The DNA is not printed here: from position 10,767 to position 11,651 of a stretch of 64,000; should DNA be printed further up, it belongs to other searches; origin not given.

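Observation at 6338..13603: Carotenoid operon translationally coupled to a small membrane protein and an AsmA-family lipid-transport protein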

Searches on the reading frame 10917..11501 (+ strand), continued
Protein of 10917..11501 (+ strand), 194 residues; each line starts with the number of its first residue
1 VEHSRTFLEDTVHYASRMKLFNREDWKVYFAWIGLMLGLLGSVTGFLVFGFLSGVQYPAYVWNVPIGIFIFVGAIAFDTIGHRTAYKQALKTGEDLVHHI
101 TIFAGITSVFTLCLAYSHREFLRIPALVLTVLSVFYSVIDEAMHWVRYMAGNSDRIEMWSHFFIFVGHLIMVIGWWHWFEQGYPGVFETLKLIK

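Call 32: search_protein_families(library=pfam, proteins=[window:10917-11498:+, P0161, P0173, P0128, L004:10601-11236:+, L035:10677-12683:+, L005:10969-11664:+, L005:11666-12322:+, L005:12335-13927:+, L005:15889-16893:+], max_evalue=10)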
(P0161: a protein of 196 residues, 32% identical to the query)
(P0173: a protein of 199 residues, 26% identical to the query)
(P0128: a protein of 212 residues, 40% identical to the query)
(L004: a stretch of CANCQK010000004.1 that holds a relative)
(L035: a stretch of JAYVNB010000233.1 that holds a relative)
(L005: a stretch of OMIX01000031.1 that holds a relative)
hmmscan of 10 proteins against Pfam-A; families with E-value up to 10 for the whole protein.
window:10917-11498:+ (194 aa): 4 families
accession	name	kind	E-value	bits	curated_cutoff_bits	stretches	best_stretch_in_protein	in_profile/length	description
PF11821.13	ActD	-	0.2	11.7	25.7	1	30-63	50-83/170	Alternative complex III, ActD subunit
PF20990.2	DUF2207_C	-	0.78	9.8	33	1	16-88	122-197/247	Predicted membrane protein (DUF2207) C-terminal domain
PF07344.16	Amastin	-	1.8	8.9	27.2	1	100-176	71-148/157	Amastin surface glycoprotein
PF08733.15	PalH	-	4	6.8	34.1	0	18-180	170-302/332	PalH/RIM21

P0161 (196 aa): 1 family
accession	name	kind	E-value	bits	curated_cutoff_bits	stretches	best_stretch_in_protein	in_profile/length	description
PF00689.26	Cation_ATPase_C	-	0.01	16.1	27.3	1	13-118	46-145/175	Cation transporting ATPase, C-terminus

P0173 (199 aa): 0 families

P0128 (212 aa): 2 families
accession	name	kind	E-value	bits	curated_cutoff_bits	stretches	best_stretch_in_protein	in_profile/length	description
PF00487.30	FA_desaturase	-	9.9e-06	25.9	29.7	1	41-134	128-217/253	Fatty acid desaturase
PF05669.17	Med31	-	0.074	13.5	25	1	17-57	23-63/95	SOH1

L004:10601-11236:+ (211 aa): 0 families

L035:10677-12683:+ (668 aa): 2 families
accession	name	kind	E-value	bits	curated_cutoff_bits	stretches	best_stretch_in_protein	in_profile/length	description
PF09699.15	Paired_CXXCH_1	-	0.024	14.7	20.6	1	165-179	25-39/41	Doubled CXXCH motif (Paired_CXXCH_1)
PF10039.14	DUF2275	-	0.038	14.6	24.6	1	369-425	92-148/210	Predicted integral membrane protein (DUF2275)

L005:10969-11664:+ (231 aa): 3 families
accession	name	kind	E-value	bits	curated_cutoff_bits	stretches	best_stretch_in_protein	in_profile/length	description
PF10111.15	Glyco_tranf_2_2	-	0.0014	18.6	27.3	2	140-163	163-185/276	Glycosyltransferase like family 2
PF00535.33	Glycos_transf_2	-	0.0015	19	23.3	1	21-107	14-108/168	Glycosyl transferase family 2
PF13641.12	Glyco_tranf_2_3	-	0.18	12.2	27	1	53-105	57-114/230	Glycosyltransferase like family 2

L005:11666-12322:+ (218 aa): 1 family
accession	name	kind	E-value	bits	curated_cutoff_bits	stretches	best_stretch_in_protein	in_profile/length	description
PF09837.15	DUF2064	-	4.6e-15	56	25.8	1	68-161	29-119/120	Uncharacterized protein conserved in bacteria (DUF2064)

L005:12335-13927:+ (530 aa): 6 families
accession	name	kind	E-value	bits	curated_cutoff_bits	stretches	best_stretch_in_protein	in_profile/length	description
PF01564.23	Spermine_synth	-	7.4e-23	81.5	22.9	1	265-424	2-149/186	Spermine/spermidine synthase domain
PF13649.12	Methyltransf_25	-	0.015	16.4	27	1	290-371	2-70/97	Methyltransferase domain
PF08242.18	Methyltransf_12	-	0.047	14.9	30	1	290-370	1-70/98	Methyltransferase domain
PF00398.26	RrnaAD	-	0.053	13.1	24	1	290-366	35-101/263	Ribosomal RNA adenine dimethylase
PF04932.20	Wzy_C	-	0.055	13.7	31.7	1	146-207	3-63/149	O-Antigen ligase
PF05175.20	MTS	-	0.17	12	23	1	277-405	23-138/170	Methyltransferase small domain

L005:15889-16893:+ (334 aa): 0 families

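Call 39: fold_search(model_id=the predicted structure, library=pdb)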
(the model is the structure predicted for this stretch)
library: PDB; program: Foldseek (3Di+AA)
matches with E <= 10: 147; with E <= 0.001: 0
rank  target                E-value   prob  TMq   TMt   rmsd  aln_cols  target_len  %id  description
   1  6ykm_A                7.1e-01  0.10  0.17  0.15  23.1       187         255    7  Structure of C. jejuni MotAB (released 2020-09-30)
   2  8ucs_G                1.2e+00  0.07  0.17  0.15  25.4       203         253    9  Cryo-EM structure of the flagellar MotAB stator bound to FliG (released 2024-01-24)
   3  3bnx_A                1.5e+00  0.18  0.29  0.21  12.8       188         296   11  Crystal structure of Aristolochene synthase complexed with farnesyl diphosphate (released 2008-03-25)
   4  8jm9_A                1.9e+00  0.13  0.26  0.15  26.0       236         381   14  The cryo-EM structure of insect gustatory receptor Gr43a from Drosophila melanogaster (released 2024-02-07)
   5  7f02_C                2.0e+00  0.18  0.28  0.24  10.9       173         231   14  Cytochrome c-type biogenesis protein CcmABCD from E. coli (released 2022-11-09)
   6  5f5p_G                2.0e+00  0.08  0.22  0.23  25.4       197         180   15  Molecular Basis for Shroom2 Recognition by Rock1 (released 2016-10-19)
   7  8x84_A                2.2e+00  0.13  0.26  0.15  23.7       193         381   15  The cryo-EM structure of insect gustatory receptor Gr43a I418A from Drosophila melanogaster in complex with fructose a (released 2024-02-07)
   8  5i6j                  2.3e+00  0.07  0.20  0.10  35.0       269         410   12  Crystal Structure of SRGAP2 F-BARx (released 2017-03-08)
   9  6par_C                2.3e+00  0.06  0.18  0.09  27.9       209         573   15  Structure of a bacterial Atm1-family ABC exporter with MgAMPPNP bound (released 2020-06-24)
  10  6wke_A                2.4e+00  0.25  0.32  0.24  11.4       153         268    9  Crystal structure of pentalenene synthase mutant F76Y (released 2020-08-26)
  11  2e4o_D                2.4e+00  0.16  0.31  0.22  13.0       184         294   12  X-ray Crystal Structure of Aristolochene Synthase from Aspergillus terreus and the Evolution of Templates for the Cycl (released 2007-01-23)
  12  9j3d_A                2.5e+00  0.10  0.21  0.12  28.2       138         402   14  Cryo-EM structure of TMexCD1-TOprJ1 (released 2025-08-13)
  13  8brd_A                2.5e+00  0.05  0.17  0.14  24.4       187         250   12  Mechanisms of ion selectivity and rotor coupling in the bacterial flagellar sodium-driven stator unit (released 2023-06-14)
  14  8gk7_A                2.5e+00  0.04  0.17  0.07  23.9       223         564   16  MsbA bound to cerastecin C (released 2024-04-24)
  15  4oyd_B                2.7e+00  0.44  0.31  0.44   5.6       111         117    8  Crystal structure of a computationally designed inhibitor of an Epstein-Barr viral Bcl-2 protein (released 2014-07-09)
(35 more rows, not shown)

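Call 40: search_protein_families(library=pfam, alignment_id=A2, max_evalue=1)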
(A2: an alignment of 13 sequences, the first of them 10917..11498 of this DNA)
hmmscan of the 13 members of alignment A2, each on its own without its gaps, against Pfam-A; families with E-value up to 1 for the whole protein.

A. member 1, window:10917-11498:+ (194 aa): 2 families
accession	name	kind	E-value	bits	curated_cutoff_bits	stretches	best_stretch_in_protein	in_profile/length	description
PF11821.13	ActD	-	0.2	11.7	25.7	1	30-63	50-83/170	Alternative complex III, ActD subunit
PF20990.2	DUF2207_C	-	0.78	9.8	33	1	16-88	122-197/247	Predicted membrane protein (DUF2207) C-terminal domain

B. families by the number of members that match (of 13 scanned): 10 families
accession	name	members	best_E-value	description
PF20990.2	DUF2207_C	2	0.52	Predicted membrane protein (DUF2207) C-terminal domain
PF00487.30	FA_desaturase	1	9.9e-06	Fatty acid desaturase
PF08122.17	NDUF_B12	1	0.00052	NADH-ubiquinone oxidoreductase B12 subunit family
PF04306.18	DUF456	1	0.0025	Protein of unknown function (DUF456)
PF00689.26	Cation_ATPase_C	1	0.01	Cation transporting ATPase, C-terminus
PF03649.18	UPF0014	1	0.011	Uncharacterised protein family (UPF0014)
PF05669.17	Med31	1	0.074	SOH1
PF11821.13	ActD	1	0.2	Alternative complex III, ActD subunit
PF07344.16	Amastin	1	0.38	Amastin surface glycoprotein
PF01027.25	Bax1-I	1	0.81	Inhibitor of apoptosis-promoting Bax1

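Call 47: search_protein_families(library=ncbifam, proteins=[L022:6137-6985:-, L020:6525-7253:+, L004:10601-11236:+, L049:10576-11613:+, L049:11600-12031:+, L049:12133-13068:+, L076:4472-5305:+, L076:5305-6069:+, L076:6136-7335:+, L022:4573-5316:-], max_evalue=0.001)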
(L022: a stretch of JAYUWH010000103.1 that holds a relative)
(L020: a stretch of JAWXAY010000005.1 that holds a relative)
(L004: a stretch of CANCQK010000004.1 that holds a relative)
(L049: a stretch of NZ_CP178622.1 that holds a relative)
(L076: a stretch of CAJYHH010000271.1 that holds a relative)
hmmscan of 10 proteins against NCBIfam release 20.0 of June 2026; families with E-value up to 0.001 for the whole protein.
L022:6137-6985:- (282 aa): 0 families

L020:6525-7253:+ (242 aa): 0 families

L004:10601-11236:+ (211 aa): 0 families

L049:10576-11613:+ (345 aa): 20 families
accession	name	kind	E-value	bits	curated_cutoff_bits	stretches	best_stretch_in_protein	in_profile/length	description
NF045692.1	OglycostaseCruG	equivalog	2.1e-34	119.1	600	1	25-315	31-330/386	2'-O-glycosyltransferase CruG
TIGR03469.1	HpnB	hypoth_equivalog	6.4e-33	114.3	379.25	1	8-309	9-333/386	hopene-associated glycosyltransferase HpnB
TIGR04283.1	glyco_like_mftF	equivalog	8.5e-22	77.8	182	1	37-234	1-180/221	TIGR04283 family arsenosugar biosynthesis glycosyltransferase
TIGR03965.1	mycofact_glyco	equivalog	1.4e-15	57.1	280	1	30-234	69-275/467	mycofactocin biosynthesis glycosyltransferase MftF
TIGR03937.1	PgaC_IcaA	equivalog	4.3e-15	55.6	422.3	1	8-126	18-137/407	poly-beta-1,6-N-acetyl-D-glucosamine synthase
NF010496.0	PRK13915.1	equivalog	8.9e-12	44.7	262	1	29-143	25-147/307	glucosyl-3-phosphoglycerate synthase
NF007482.0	PRK10073.1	equivalog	2.3e-11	43.3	423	1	33-147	4-118/334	glycosyltransferase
NF041875.1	EPS_EpsD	equivalog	6.1e-11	42.3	370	1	37-239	1-206/325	exopolysaccharide biosynthesis glycosyltransferase EpsD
TIGR04182.1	glyco_TIGR04182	equivalog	4.6e-10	39.4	325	1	37-145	2-103/293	S-layer glycoprotein N-glycosyltransferase AglJ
NF047683.1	TeichurnBiosyTuaG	equivalog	1.1e-09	38.3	400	1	32-143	3-115/252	teichuronic acid biosynthesis protein TuaG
TIGR03111.1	glyc2_xrt_Gpos1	hypoth_equivalog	3.3e-09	36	363.95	1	3-132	20-149/439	TIGR03111 family XrtG-associated glycosyltransferase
NF041391.1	DPhHxTase_Halo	equivalog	5.1e-07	28.9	375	1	44-134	4-88/213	dolichyl-phosphate hexose transferase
TIGR03472.1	HpnI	equivalog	2.8e-06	26.4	310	1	181-340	194-360/373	bacteriohopanetetrol glucosamine biosynthesis glycosyltransferase HpnI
NF058614.1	PPMAGASynPpgS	equivalog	3.1e-06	26.8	370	1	38-147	3-109/226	polyprenyl-phospho-N-acetylgalactosaminyl synthase PpgS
NF053846.1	glyco_with_XrtP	equivalog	2.6e-05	23.1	520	1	16-84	22-89/440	XrtP-associated glycosyltransferase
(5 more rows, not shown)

L049:11600-12031:+ (143 aa): 0 families

L049:12133-13068:+ (311 aa): 152 families (the best 25 are shown)
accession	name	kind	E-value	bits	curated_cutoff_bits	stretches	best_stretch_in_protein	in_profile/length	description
NF006159.0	PRK08303.1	subfamily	1e-139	465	364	1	4-299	3-293/305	SDR family oxidoreductase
TIGR03971.1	SDR_subfam_1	subfamily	2.6e-17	63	300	1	7-222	1-205/271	mycofactocin-coupled SDR family oxidoreductase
NF005095.0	PRK06523.1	subfamily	2.9e-17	63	231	2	76-220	55-191/261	oxidoreductase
NF006070.0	PRK08213.1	subfamily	5.4e-17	62.2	279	1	7-228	10-212/259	gluconate 5-dehydrogenase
NF006133.0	PRK08278.1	subfamily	5.5e-17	61.6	250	1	6-212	3-194/278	SDR family oxidoreductase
NF005559.1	PRK07231.1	subfamily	6.2e-16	58.6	215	1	7-231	2-203/249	glucose 1-dehydrogenase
NF005853.0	PRK07774.1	equivalog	1.5e-15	57.3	303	1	7-218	4-191/250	SDR family oxidoreductase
NF004778.0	PRK06124.1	equivalog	1.9e-14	53.7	303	1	7-218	9-196/256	SDR family oxidoreductase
NF040490.1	SDR_subfam_3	subfamily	3.9e-13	49.5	385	1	7-253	2-241/268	mycofactocin-coupled SDR family oxidoreductase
NF005873.0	PRK07814.1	equivalog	4.4e-13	49.3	346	1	7-111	8-99/263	SDR family oxidoreductase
NF005909.0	PRK07890.1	subfamily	1.8e-12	47.1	258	1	7-225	5-199/260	short chain dehydrogenase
NF004773.0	PRK06113.1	equivalog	3.2e-12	46.4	367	1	7-217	9-194/255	7-alpha-hydroxysteroid dehydrogenase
NF006366.0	PRK08589.1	equivalog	1.8e-11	43.8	386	1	6-225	3-197/272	SDR family oxidoreductase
NF004746.0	PRK06077.1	equivalog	2.1e-11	43.7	320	1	7-106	4-91/252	3-ketoacyl-(acyl-carrier-protein) reductase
NF005056.0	PRK06463.1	equivalog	2.1e-11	43.6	339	1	6-222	4-192/255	3-ketoacyl-(acyl-carrier-protein) reductase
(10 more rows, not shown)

L076:4472-5305:+ (277 aa): 193 families (the best 25 are shown)
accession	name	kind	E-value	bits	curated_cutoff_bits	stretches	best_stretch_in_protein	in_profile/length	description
TIGR02857.1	CydD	equivalog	5.3e-35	121.4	435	1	4-200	320-527/529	thiol reductant ABC exporter subunit CydD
NF010068.0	PRK13548.1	equivalog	5.6e-35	120.7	261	1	2-210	2-224/261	heme ABC transporter ATP-binding protein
NF008409.0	PRK11231.1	equivalog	5.9e-34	117.6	375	1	4-219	1-225/255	Fe(3+) dicitrate ABC transporter ATP-binding protein FecE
NF000355.4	ribo_prot_ABC_F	equivalog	2.5e-32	112.4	380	1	4-208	1-193/499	ribosomal protection-like ABC-F family protein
TIGR00968.1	3a0106s01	subfamily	4.8e-32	111.4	342.75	1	7-209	2-211/237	sulfate ABC transporter ATP-binding protein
TIGR01189.1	ccmA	equivalog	2.4e-31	109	131.6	1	6-187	1-185/198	heme ABC exporter ATP-binding protein CcmA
TIGR03873.1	F420-0_ABC_ATP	hypoth_equivalog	3.3e-30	105.2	372.4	1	6-208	2-216/256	putative F420-0 ABC transporter ATP-binding protein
TIGR02142.1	modC_ABC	equivalog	7.3e-30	104.4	285.05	1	23-209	15-212/353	molybdenum ABC transporter ATP-binding protein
TIGR03864.1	PQQ_ABC_ATP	hypoth_equivalog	9.9e-30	103.7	302.25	1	5-210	1-213/236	ABC transporter, ATP-binding subunit, PQQ-dependent alcohol dehydrogenase system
NF008105.0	PRK10851.1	equivalog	1.3e-29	103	502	1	4-208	1-216/362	sulfate/thiosulfate ABC transporter ATP-binding protein CysA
NF040873.1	AztA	equivalog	1.6e-29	102.9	220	1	15-192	2-182/191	zinc ABC transporter ATP-binding protein AztA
TIGR03375.1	type_I_sec_LssB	subfamily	1.8e-29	102.6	693.1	1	17-210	479-682/696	type I secretion system permease/ATPase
NF010061.0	PRK13538.1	equivalog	3.3e-28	98.6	195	1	3-191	3-195/211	cytochrome c biogenesis heme-transporting ATPase CcmA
TIGR03258.1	PhnT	equivalog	1.5e-27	96.6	499.15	1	6-209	9-220/359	2-aminoethylphosphonate ABC transport system ATP-binding subunit PhnT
NF010059.0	PRK13536.1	equivalog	2.1e-27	95.8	549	1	2-219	40-261/342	nodulation factor ABC transporter ATP-binding protein NodI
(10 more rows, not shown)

L076:5305-6069:+ (254 aa): 0 families

L076:6136-7335:+ (399 aa): 2 families
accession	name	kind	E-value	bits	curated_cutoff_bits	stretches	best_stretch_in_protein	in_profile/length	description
TIGR03070.1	couple_hipB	subfamily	2.8e-07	30.4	71.65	1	25-76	3-54/58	type II toxin-antitoxin system Y4mF family antitoxin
NF041951.1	phage_RstR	subfamily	5.2e-05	23.5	80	1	24-83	2-61/108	RstR family transcriptional repressor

L022:4573-5316:- (247 aa): 1 family
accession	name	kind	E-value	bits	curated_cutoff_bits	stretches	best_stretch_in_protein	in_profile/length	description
TIGR00025.1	Mtu_efflux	paralog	5e-05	23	146.9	1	55-234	43-227/238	ABC transporter efflux protein, DrrB family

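Call 74: find_encoding_contigs(protein=P0161, flank=6000, max_places=3)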
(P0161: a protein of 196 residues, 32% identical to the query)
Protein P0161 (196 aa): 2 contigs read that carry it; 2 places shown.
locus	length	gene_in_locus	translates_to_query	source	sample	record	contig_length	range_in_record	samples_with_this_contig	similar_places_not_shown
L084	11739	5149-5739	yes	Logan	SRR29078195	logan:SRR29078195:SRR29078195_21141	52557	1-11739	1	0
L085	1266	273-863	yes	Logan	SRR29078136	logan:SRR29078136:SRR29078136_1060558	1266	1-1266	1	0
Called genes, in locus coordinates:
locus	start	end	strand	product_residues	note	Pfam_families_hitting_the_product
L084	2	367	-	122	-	?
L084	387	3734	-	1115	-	-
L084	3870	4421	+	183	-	PF06941:NT5C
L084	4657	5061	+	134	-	PF05198:IF3_N, PF00707:IF3_C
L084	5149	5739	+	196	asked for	-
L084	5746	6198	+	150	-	-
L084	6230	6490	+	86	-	-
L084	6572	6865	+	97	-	-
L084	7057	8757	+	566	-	PF03717:PBP_dimer, PF00905:Transpeptidase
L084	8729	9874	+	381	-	PF01098:FTSW_RODA_SPOVE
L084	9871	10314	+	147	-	-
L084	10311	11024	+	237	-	PF01522:Polysacc_deac_1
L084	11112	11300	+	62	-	-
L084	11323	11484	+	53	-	-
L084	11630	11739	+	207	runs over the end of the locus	-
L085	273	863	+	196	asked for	-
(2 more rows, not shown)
